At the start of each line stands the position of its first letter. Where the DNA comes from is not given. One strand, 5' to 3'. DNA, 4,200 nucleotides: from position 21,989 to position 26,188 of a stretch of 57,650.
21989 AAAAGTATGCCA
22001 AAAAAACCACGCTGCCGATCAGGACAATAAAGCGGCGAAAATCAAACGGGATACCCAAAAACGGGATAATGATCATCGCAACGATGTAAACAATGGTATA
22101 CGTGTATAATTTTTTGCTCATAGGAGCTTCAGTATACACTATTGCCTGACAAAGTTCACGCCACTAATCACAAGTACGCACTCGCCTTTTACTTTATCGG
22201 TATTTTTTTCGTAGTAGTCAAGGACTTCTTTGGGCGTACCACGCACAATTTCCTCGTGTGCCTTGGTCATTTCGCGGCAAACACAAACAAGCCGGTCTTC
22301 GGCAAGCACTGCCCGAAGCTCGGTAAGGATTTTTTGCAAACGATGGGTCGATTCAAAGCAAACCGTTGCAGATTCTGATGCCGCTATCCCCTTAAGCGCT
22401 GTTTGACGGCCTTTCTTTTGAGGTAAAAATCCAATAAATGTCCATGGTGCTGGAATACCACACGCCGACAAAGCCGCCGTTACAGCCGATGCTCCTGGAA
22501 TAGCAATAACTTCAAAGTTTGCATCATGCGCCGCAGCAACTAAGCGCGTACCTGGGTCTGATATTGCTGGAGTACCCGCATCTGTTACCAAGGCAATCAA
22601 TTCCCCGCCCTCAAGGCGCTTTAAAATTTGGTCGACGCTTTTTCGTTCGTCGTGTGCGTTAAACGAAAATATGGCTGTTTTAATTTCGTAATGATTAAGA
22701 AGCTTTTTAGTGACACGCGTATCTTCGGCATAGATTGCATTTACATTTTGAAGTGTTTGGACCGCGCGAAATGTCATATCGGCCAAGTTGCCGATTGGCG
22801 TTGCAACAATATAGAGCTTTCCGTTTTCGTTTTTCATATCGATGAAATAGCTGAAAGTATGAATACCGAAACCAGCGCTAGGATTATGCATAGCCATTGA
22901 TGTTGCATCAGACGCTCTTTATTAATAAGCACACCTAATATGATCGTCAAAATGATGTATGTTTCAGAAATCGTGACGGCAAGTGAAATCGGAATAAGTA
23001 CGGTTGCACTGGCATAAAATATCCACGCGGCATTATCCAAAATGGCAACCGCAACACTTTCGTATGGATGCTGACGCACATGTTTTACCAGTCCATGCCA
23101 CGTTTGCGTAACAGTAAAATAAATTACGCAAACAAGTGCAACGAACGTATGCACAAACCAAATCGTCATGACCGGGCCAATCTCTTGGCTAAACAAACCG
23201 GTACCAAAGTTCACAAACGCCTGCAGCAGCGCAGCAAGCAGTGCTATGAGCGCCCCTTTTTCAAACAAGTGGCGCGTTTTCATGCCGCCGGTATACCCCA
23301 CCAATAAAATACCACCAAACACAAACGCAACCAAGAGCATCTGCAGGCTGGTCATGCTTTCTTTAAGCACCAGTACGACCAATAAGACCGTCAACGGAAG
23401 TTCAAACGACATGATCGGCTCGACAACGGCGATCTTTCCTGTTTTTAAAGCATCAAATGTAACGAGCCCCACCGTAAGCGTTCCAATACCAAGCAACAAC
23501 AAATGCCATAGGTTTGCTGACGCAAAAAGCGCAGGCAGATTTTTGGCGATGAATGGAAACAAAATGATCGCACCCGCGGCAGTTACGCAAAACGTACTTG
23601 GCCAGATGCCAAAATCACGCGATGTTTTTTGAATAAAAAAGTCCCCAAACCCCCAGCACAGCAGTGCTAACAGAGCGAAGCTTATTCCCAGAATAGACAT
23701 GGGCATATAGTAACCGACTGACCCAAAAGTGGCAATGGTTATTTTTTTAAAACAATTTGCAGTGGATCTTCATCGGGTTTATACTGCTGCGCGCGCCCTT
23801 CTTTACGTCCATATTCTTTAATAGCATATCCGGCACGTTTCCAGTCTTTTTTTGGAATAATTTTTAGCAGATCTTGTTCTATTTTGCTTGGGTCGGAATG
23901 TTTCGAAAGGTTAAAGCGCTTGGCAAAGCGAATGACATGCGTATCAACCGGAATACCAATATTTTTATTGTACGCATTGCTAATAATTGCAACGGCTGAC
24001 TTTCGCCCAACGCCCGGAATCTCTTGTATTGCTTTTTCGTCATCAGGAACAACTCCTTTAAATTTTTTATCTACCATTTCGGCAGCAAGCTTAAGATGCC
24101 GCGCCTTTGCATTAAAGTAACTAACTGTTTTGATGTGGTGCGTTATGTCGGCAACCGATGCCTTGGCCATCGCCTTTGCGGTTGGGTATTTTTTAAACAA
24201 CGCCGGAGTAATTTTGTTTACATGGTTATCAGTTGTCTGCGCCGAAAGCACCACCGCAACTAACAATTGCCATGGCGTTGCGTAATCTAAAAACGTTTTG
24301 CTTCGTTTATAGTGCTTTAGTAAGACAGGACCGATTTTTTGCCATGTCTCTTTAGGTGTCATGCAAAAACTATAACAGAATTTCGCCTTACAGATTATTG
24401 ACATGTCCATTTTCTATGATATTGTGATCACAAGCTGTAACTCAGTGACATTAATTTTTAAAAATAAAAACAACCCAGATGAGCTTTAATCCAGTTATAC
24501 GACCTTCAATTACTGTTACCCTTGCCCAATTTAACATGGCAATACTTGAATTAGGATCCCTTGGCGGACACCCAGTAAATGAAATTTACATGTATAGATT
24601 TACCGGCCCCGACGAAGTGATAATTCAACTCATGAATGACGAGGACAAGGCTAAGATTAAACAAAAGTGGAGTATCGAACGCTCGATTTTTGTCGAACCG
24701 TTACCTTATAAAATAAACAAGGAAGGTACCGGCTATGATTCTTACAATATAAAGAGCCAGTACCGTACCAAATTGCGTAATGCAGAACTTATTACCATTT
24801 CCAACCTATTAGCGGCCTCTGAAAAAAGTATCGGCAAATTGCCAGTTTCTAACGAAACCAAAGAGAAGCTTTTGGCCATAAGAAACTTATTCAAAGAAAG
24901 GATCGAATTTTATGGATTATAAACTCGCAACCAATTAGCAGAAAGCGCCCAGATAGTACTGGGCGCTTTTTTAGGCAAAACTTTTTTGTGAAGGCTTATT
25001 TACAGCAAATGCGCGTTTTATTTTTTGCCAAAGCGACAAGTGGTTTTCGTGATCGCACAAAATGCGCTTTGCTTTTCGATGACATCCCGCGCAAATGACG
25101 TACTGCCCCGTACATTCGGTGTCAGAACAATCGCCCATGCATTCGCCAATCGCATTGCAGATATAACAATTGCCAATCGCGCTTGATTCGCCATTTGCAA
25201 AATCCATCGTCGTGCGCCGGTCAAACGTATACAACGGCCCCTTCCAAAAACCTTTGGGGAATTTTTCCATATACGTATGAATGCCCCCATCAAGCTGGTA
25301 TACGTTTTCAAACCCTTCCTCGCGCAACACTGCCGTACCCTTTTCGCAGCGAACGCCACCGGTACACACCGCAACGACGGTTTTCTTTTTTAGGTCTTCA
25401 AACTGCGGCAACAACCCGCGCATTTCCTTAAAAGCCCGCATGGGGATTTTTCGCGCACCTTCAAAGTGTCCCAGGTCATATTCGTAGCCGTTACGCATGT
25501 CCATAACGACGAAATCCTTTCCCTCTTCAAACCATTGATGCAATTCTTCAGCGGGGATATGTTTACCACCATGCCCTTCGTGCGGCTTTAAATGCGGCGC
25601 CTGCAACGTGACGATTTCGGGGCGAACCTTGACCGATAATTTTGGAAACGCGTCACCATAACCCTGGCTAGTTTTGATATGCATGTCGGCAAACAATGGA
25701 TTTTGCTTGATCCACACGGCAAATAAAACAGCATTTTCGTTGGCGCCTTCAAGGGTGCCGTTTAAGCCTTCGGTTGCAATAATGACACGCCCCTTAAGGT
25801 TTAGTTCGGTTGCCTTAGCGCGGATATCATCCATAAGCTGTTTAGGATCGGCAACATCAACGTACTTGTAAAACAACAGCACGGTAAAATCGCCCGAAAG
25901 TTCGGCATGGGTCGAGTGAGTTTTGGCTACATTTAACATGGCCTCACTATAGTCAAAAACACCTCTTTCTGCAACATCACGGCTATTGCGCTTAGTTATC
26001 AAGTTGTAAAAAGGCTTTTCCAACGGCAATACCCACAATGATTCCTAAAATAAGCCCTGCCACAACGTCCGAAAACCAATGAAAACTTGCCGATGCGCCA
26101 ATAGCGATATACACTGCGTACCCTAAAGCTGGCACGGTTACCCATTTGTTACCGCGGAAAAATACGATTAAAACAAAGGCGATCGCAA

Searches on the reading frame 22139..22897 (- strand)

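Call 21: search_protein_families(library=pfam, proteins=[window:22139-22897:-], max_evalue=0.01)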
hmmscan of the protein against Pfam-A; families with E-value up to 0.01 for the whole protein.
window:22139-22897:- (252 aa): 2 families
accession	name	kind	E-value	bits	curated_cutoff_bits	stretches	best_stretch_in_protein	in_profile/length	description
PF00590.25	TP_methylase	-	4.9e-33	115.3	27.8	1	27-224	1-210/212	Tetrapyrrole (Corrin/Porphyrin) Methylases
PF12916.12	DUF3834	-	0.0064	16.2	22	0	21-95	65-138/202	Protein of unknown function (DUF3834)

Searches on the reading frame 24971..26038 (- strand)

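Call 60: search_protein_families(library=pfam, proteins=[window:24971-26038:-], max_evalue=0.0001)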
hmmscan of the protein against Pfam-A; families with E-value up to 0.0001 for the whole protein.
window:24971-26038:- (355 aa): 3 families
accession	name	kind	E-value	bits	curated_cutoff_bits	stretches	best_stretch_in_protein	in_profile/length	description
PF17773.7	UPF0176_N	-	3.6e-23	82.2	26.2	1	52-142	2-92/92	UPF0176 acylphosphatase like domain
PF00581.25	Rhodanese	-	3.2e-13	50.4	22.2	1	163-257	2-100/102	Rhodanese-like domain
PF12368.13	Rhodanese_C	-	1.8e-09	38.2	26.9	1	266-330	1-63/66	Rhodanase C-terminal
